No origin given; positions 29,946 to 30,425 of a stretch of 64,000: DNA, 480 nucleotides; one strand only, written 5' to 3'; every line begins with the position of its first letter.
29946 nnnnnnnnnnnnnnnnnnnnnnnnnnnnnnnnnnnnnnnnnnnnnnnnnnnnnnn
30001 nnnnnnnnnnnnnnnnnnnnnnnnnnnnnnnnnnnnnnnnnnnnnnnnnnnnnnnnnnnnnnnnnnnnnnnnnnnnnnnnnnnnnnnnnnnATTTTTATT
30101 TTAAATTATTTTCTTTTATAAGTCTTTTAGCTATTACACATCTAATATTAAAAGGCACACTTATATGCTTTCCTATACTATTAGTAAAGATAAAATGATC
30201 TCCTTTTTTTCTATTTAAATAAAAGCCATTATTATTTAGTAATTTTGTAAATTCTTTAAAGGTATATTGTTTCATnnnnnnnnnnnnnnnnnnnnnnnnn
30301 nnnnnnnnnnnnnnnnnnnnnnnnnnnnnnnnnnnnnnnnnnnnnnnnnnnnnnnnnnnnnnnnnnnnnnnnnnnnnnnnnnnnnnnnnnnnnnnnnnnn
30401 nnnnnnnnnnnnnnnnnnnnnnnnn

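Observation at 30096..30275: Unannotated orphan HicA-like toxin ORF between the kinase and thyX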

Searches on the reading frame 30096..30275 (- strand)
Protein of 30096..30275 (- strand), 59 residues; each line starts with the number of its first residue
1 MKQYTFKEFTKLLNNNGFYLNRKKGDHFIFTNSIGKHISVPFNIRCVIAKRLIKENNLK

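Call 4: search_protein_families(library=pfam, proteins=[window:30096-30275:-], max_evalue=1)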
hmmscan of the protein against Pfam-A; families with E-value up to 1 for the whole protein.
window:30096-30275:- (59 aa): 1 family
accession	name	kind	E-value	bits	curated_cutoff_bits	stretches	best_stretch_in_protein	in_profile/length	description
PF07927.17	HicA_toxin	-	2.6e-08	34.3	27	1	6-43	1-39/58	HicA toxin of bacterial toxin-antitoxin,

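Call 5: search_protein_families(library=phrogs, proteins=[window:30096-30275:-], max_evalue=0.01)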
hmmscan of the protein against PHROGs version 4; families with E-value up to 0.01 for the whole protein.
window:30096-30275:- (59 aa): 1 family
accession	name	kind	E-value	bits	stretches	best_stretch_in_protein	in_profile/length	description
phrog_353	-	moron, auxiliary metabolic gene and host takeover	4.8e-10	40.4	1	1-43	2-46/73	toxin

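Call 7: search_dna_similar(query=window:30099-30275:-, collection=phages, mode=protein, max_rows=40, max_evalue=0.001)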
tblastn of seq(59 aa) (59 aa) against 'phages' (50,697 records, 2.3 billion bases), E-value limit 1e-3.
Records with a match: 37; places in all: 37; records where one place covers at least 80% of the query: 37.
Best place of each record, by identity: <60% 37.
By first word of the organism name: Bacteroides 23; uncultured 10; IAS 2; bajarodcaudo 1; Kehishuvirus 1.
By host as written in the record: Bacteroides intestinalis DSM 108646 21; - 11; Homo sapiens 2; Bacteroides intestinalis APC919/174 2; Bacteroides cellulosilyticus 1.
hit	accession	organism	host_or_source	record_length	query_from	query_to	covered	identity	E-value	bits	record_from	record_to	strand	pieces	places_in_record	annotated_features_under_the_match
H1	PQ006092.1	bajarodcaudo virus 1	Chaetodipus spinatus feces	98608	1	58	98%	58.6%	2e-16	76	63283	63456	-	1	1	putative RNA binding protein | DUF1599 protein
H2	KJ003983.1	IAS virus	Homo sapiens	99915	1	58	98%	58.6%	8e-16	74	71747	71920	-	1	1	record has no annotation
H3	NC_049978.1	IAS virus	Homo sapiens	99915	1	58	98%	58.6%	8e-16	74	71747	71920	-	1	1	mRNAse | His-Xaa-Ser system radical SAM maturase HxsC-like protein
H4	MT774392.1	uncultured phage cr128_1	human feces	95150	2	58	97%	59.6%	4e-15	72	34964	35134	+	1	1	none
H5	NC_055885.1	uncultured phage cr128_1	human feces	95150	2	58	97%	59.6%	4e-15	72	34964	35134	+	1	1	none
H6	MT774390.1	uncultured phage cr85_1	human feces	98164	1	58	98%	56.9%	2e-16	76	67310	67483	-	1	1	none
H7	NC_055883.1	uncultured phage cr85_1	human feces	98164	1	58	98%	56.9%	2e-16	76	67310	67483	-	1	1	none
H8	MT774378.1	uncultured phage cr106_1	human feces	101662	1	59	100%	55.9%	3e-15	72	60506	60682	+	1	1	mRNAse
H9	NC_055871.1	uncultured phage cr106_1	human feces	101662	1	59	100%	55.9%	3e-15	72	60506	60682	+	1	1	mRNAse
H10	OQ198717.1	Kehishuvirus sp. 'tikkala'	Bacteroides cellulosilyticus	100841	1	59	100%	54.2%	1e-15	74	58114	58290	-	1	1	toxin | His-Xaa-Ser system radical SAM maturase HxsC-like protein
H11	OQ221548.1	Bacteroides phage PhiCrAssBcn13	Bacteroides intestinalis DSM 108646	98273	1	59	100%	54.2%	3e-15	73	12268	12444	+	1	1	HicA toxin | His-Xaa-Ser system radical SAM maturase HxsC-like protein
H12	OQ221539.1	Bacteroides phage PhiCrAssBcn4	Bacteroides intestinalis DSM 108646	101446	1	59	100%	54.2%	3e-15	73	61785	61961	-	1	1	HicA toxin | His-Xaa-Ser system radical SAM maturase HxsC-like protein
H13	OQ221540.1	Bacteroides phage PhiCrAssBcn5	Bacteroides intestinalis DSM 108646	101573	1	59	100%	54.2%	3e-15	73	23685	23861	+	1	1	HicA toxin | His-Xaa-Ser system radical SAM maturase HxsC-like protein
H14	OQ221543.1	Bacteroides phage PhiCrAssBcn8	Bacteroides intestinalis DSM 108646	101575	1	59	100%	54.2%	3e-15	73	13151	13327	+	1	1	HicA toxin | His-Xaa-Ser system radical SAM maturase HxsC-like protein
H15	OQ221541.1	Bacteroides phage PhiCrAssBcn6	Bacteroides intestinalis DSM 108646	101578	1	59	100%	54.2%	3e-15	73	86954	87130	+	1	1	HicA toxin | His-Xaa-Ser system radical SAM maturase HxsC-like protein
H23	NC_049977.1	Bacteroides phage crAss001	Bacteroides intestinalis APC919/174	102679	1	59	100%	54.2%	7e-15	72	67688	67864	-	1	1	HicA toxin | His-Xaa-Ser system radical SAM maturase HxsC-like protein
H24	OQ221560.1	Bacteroides phage PhiCrAssBcn25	Bacteroides intestinalis DSM 108646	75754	1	59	100%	54.2%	7e-15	72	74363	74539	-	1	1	toxin | His-Xaa-Ser system radical SAM maturase HxsC-like protein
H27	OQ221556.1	Bacteroides phage PhiCrAssBcn21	Bacteroides intestinalis DSM 108646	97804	1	59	100%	54.2%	7e-15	72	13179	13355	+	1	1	HicA toxin | His-Xaa-Ser system radical SAM maturase HxsC-like protein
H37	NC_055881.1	uncultured phage cr112_1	human feces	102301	1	59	100%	52.5%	2e-15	73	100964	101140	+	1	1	mRNAse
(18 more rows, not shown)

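Call 8: search_solved_structures(query=window:30099-30275:-, max_evalue=1, show_alignments=4)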
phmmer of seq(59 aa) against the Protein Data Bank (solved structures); distinct sequences matched with E-value up to 1: 3.
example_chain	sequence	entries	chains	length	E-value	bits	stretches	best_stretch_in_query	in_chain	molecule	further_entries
3srt_A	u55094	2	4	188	0.29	14.7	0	6-48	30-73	Maltose O-acetyltransferase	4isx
1whz_A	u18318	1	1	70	0.3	14.6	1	8-44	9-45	Hypothetical protein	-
8boz_B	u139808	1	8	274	0.9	13.1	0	7-31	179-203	Lipoprotein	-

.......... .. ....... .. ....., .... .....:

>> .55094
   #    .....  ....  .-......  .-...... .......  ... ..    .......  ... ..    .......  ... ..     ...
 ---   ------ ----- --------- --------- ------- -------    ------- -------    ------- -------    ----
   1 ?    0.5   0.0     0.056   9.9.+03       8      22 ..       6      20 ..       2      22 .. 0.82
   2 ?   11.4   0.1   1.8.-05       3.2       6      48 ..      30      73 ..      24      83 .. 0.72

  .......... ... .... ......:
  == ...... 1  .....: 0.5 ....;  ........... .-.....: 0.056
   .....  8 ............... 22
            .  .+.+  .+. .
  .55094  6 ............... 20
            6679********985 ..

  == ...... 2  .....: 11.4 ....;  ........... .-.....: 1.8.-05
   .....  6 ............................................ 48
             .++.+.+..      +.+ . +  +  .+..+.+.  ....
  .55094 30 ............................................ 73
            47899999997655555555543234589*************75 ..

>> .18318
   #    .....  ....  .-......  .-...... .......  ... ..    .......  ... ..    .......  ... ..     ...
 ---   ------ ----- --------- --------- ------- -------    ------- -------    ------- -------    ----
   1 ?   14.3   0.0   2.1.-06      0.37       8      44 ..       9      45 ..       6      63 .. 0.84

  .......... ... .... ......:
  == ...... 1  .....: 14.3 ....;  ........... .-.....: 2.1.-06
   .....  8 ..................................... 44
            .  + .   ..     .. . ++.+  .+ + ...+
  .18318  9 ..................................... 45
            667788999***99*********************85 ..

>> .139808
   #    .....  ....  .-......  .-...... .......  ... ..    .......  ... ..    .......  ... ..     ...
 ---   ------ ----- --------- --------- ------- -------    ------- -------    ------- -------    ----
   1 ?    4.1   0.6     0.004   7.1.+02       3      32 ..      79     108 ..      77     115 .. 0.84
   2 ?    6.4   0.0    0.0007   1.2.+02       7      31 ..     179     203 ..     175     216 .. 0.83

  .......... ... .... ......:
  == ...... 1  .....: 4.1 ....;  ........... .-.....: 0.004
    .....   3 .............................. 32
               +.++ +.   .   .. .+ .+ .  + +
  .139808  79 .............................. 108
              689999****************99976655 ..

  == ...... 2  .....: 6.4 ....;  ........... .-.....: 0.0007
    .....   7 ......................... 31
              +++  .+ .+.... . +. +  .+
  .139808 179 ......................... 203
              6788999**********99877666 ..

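Call 9: get_annotated_region(hit=H23, flank=5000)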
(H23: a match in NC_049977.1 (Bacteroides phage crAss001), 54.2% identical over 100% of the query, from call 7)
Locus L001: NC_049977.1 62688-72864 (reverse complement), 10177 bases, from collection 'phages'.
description: Bacteroides phage crAss001, complete genome.
organism: Bacteroides phage crAss001 (NCBI taxid 2301731)
taxonomy: Viruses; Duplodnaviria; Heunggongvirae; Uroviricota; Caudoviricetes; Crassvirales; Steigviridae; Asinivirinae; Kehishuvirus; Kehishuvirus primarius
host: Bacteroides intestinalis APC919/174; source: -; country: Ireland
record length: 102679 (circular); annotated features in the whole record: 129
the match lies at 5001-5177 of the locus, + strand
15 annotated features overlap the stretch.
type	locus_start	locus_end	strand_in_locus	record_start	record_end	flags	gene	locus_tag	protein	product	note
CDS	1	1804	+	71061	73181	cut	-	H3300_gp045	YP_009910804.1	DNA polymerase I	Gp64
CDS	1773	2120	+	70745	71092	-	-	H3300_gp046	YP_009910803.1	hypothetical protein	Gp63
CDS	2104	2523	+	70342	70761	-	-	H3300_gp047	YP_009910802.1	hypothetical protein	Gp62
CDS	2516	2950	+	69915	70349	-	-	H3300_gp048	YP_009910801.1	polynucleotide kinase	Gp61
CDS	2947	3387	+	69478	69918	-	-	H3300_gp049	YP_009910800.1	phosphoheptose isomerase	Gp60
CDS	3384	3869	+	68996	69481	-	-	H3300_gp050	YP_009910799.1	orotate/hypoxanthine phosphoribosyltransferase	Gp59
CDS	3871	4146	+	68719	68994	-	-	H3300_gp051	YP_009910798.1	zinc-ribbon protein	Gp58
CDS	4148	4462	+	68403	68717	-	-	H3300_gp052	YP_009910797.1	hypothetical protein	Gp57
CDS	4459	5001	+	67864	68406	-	-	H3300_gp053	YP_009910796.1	His-Xaa-Ser system radical SAM maturase HxsC-like protein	Gp56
CDS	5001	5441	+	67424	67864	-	-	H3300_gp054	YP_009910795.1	HicA toxin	Gp55; HicA toxin (mRNAse)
CDS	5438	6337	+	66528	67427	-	-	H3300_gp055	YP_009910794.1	thymidylate synthase, flavin-dependent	Gp54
CDS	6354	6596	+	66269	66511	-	-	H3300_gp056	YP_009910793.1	nuclear pore complex-type fold containing protein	Gp53; contains nuclear pore complex-type fold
CDS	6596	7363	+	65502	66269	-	-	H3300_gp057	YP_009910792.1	von Willebrand factor type A-like domain containing protein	Gp52; contains von Willebrand factor type A-like domain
CDS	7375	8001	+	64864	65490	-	-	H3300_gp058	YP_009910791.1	hypothetical protein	Gp51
CDS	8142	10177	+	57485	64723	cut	-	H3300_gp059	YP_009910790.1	putative RNA polymerase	Gp50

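Call 10: get_annotated_region(hit=H3, flank=4000)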
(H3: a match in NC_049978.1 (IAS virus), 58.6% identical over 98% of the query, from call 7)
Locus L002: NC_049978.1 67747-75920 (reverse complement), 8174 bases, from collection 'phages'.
description: IAS virus, complete genome.
organism: IAS virus (NCBI taxid 1450749)
taxonomy: Viruses; Duplodnaviria; Heunggongvirae; Uroviricota; Caudoviricetes; Crassvirales; Steigviridae; Asinivirinae; Paundivirus; Paundivirus hollandii
host: Homo sapiens; source: stool samples; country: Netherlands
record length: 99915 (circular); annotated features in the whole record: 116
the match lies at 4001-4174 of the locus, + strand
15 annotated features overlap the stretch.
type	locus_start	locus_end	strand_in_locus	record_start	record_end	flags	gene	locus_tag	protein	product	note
CDS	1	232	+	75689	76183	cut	-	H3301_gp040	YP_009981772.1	aspartyl protease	-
CDS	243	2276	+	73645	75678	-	-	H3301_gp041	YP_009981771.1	DNA polymerase I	-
CDS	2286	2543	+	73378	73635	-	-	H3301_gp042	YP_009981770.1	putative early protein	-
CDS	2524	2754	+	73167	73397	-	-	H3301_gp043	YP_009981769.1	hypothetical protein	-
CDS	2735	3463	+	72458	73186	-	-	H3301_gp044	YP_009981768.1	RNA ligase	-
CDS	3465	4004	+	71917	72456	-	-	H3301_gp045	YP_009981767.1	His-Xaa-Ser system radical SAM maturase HxsC-like protein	-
CDS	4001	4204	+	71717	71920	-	-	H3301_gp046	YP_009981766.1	mRNAse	-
CDS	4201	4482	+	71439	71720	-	-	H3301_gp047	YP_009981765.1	hypothetical protein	-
CDS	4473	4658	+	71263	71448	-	-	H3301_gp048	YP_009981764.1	hypothetical protein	-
CDS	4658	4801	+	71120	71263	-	-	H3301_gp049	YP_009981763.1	hypothetical protein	-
CDS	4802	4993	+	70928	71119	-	-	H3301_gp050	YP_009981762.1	hypothetical protein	-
CDS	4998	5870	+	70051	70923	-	-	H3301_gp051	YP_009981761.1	flavin-dependent thymidylate synthase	-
CDS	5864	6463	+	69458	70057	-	-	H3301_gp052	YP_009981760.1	hypothetical protein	-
CDS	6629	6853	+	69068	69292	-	-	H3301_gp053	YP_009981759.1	hypothetical protein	-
CDS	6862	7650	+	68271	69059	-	-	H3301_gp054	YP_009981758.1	von Willebrand factor type A-like domain containing protein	-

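Call 11: get_annotated_region(hit=H1, flank=4000)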
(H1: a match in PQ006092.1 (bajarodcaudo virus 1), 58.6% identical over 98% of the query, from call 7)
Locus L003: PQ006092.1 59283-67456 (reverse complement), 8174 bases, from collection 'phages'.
description: Bajarodcaudo virus 1 isolate BGG_12_1, complete genome.
organism: bajarodcaudo virus 1 (NCBI taxid 3342780)
taxonomy: Viruses; Duplodnaviria; Heunggongvirae; Uroviricota; Caudoviricetes
host: -; source: Chaetodipus spinatus feces; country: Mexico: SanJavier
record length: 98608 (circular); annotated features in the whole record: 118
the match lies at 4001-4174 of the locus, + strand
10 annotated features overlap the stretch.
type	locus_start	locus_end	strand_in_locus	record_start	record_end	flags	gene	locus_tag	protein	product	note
CDS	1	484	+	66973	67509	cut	-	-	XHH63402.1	dUTPase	-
CDS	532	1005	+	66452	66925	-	-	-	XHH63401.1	hypothetical protein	-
CDS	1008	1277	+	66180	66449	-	-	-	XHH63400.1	hypothetical protein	-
CDS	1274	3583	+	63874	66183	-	-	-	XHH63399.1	Prex DNA polymerase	-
CDS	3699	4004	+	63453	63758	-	-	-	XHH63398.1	DUF1599 protein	-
CDS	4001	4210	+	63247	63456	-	-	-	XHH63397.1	putative RNA binding protein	dsRBD-like fold; HicA family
CDS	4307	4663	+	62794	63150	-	-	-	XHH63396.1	hypothetical protein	-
CDS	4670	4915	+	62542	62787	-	-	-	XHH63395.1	TRX family protein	-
CDS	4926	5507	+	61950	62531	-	-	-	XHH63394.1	ThyX protein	-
CDS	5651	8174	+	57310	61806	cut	-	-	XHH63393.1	hypothetical protein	-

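Call 23: find_homologous_proteins(query=window:30099-30275:-, max_evalue=0.001)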
Query seq(59 aa) (59 aa): 11 proteins with E <= 0.001 among 11 candidates.
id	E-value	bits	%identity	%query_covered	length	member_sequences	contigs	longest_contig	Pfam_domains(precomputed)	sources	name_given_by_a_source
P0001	3.2e-31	123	98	100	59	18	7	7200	PF07927.18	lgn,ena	-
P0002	1.5e-28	114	93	100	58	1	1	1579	PF07927.18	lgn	-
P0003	3.5e-19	85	71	98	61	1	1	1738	PF07927.18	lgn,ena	-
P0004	1.6e-17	80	67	98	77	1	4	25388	PF07927.18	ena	-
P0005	2.9e-16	76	66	100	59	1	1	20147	PF07927.18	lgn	-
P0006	1.6e-15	73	62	98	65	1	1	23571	PF07927.18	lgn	-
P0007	2.8e-14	70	60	98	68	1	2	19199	PF07927.18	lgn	-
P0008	4.4e-14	69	57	98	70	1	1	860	PF07927.18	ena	-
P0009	6.4e-14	68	61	100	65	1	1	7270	PF07927.18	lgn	-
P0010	4.7e-13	66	62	98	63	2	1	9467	PF07927.18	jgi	jgi:predicted RNA binding protein YcfA (HicA-like mRNA interferase family)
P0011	8.2e-13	65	56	100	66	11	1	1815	PF07927.18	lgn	-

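Call 24: find_related_loci(query=window:30099-30275:-, collection=viral_contigs, flank=4000)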
Query seq(59 aa) (59 aa) in viral_contigs; peptide patterns used: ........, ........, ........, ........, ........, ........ (x = any residue, [..] = any of these).
19 stretches matched a pattern, but none encodes a relative of the query by tblastn (E <= 1e-3).

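Call 26: search_solved_structures(query=A1, max_evalue=1, show_alignments=5)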
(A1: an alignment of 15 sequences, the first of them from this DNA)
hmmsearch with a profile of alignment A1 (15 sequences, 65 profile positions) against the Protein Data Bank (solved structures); distinct sequences matched with E-value up to 1: 3.
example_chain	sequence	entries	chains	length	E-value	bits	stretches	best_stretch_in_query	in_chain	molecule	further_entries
1whz_A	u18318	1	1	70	0.29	14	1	8-43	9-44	Hypothetical protein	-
7pkt_j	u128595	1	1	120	0.73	12.7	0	12-34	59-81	uL14m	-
1gef_A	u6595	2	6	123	0.79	12.6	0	6-29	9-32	HOLLIDAY JUNCTION RESOLVASE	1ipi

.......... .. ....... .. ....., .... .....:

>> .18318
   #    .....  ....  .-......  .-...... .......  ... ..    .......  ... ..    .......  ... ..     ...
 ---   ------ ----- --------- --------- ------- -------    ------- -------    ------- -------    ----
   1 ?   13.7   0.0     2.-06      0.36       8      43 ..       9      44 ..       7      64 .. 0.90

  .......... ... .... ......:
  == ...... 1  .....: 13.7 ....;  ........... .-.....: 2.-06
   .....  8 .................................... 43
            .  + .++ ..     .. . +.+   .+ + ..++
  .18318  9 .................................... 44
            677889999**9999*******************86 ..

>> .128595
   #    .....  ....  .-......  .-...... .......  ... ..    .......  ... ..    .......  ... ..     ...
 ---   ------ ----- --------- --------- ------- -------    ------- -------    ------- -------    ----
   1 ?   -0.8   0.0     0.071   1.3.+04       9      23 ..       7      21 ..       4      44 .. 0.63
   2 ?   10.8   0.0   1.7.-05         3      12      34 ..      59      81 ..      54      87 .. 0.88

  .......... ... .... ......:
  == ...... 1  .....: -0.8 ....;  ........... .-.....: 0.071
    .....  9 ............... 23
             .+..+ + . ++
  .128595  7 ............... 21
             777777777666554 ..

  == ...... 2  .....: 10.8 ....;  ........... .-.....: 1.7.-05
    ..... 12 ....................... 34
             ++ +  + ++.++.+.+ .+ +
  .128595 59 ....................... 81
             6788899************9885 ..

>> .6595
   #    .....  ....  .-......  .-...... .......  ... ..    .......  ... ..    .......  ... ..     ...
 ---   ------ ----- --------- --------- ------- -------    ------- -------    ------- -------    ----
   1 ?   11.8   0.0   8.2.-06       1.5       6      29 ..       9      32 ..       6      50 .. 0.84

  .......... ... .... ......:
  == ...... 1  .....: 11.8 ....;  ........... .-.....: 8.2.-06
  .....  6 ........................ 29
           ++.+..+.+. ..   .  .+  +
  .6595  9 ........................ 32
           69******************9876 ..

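Call 29: find_related_loci(query=A1, collection=viral_contigs, flank=4000)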
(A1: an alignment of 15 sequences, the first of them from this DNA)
Query A1 (59 aa) in viral_contigs; peptide patterns used: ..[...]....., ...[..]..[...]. (x = any residue, [..] = any of these).
355 stretches matched a pattern; 187 encode a relative of the query (tblastn E <= 1e-3); the best 80 are kept; 80 distinct loci.
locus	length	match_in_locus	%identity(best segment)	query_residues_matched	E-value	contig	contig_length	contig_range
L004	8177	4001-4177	63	1-59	3e-22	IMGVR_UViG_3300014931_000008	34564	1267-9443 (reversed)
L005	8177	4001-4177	63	1-59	3e-22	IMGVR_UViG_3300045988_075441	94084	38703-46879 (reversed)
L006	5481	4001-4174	64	1-58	9e-22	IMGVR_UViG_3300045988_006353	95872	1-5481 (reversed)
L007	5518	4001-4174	62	1-58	7e-22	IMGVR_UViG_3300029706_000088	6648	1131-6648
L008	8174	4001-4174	64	1-58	8e-22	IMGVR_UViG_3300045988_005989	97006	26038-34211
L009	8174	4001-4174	62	1-58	1e-21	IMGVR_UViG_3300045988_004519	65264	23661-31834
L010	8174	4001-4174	60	1-58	1e-21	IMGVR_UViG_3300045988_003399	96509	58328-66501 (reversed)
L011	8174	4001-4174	60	1-58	1e-21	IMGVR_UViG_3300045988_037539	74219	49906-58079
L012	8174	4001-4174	64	1-58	1e-21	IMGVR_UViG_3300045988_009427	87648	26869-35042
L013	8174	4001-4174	62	1-58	1e-21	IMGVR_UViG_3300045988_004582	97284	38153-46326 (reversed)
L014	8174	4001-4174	62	1-58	1e-21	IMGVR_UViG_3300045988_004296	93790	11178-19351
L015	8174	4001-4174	60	1-58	2e-21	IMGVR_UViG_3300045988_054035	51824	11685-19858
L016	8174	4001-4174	62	1-58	2e-21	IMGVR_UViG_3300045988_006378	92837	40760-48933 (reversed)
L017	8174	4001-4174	62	1-58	2e-21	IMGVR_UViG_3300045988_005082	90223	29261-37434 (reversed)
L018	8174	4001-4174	60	1-58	2e-21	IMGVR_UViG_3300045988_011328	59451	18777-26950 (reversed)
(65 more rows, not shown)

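Call 38: predict_structure(alignment_id=A2)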
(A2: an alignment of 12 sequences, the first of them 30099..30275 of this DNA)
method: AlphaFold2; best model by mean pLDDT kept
length: 59 residues; sequences in the alignment: 12
mean_pLDDT: 92.5   pTM: 0.74
mean pLDDT of the five models: 92.5, 91.8, 91.7, 89.8, 89.6
residues with pLDDT >= 90: 53; 70-90: 5; 50-70: 1; < 50: 0
segments of 3 or more residues with pLDDT < 50: none
pLDDT, mean of each block of 10 residues (from residue 1): 87 96 94 94 91 92
secondary structure, 60 per line:
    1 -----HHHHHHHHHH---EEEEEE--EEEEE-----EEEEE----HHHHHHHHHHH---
elements in order: H6-15 E19-24 E27-31 E37-41 H46-56

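Call 40: search_protein_representatives(alignment_id=A2)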
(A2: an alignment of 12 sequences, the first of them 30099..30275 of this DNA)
Query: 12 sequences, 63 profile positions. Proteins with E-value up to 0.001 (for the whole library): 807; up to 1e-10: 193; up to 1e-30: 1. The best 150 are listed.
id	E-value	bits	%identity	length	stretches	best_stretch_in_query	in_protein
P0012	3.6e-32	125.9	-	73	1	1-63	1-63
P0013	2.2e-29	116.9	-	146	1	1-63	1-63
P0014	2.3e-29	116.9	-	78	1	1-59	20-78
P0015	6.0e-28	112.4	-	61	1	1-60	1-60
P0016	1.4e-27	111.2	-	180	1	1-62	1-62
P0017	1.1e-26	108.4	-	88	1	1-63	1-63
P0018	2.0e-26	107.5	-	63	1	1-61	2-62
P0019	1.8e-25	104.4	-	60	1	1-59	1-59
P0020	4.5e-25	103.2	-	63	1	1-62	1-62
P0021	3.6e-24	100.2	-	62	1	1-61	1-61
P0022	2.2e-23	97.7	-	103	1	1-60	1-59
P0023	1.2e-22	95.4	-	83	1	1-61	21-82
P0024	1.8e-22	94.8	-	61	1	1-59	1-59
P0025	2.3e-21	91.3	-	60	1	1-58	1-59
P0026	3.0e-21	90.9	-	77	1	1-60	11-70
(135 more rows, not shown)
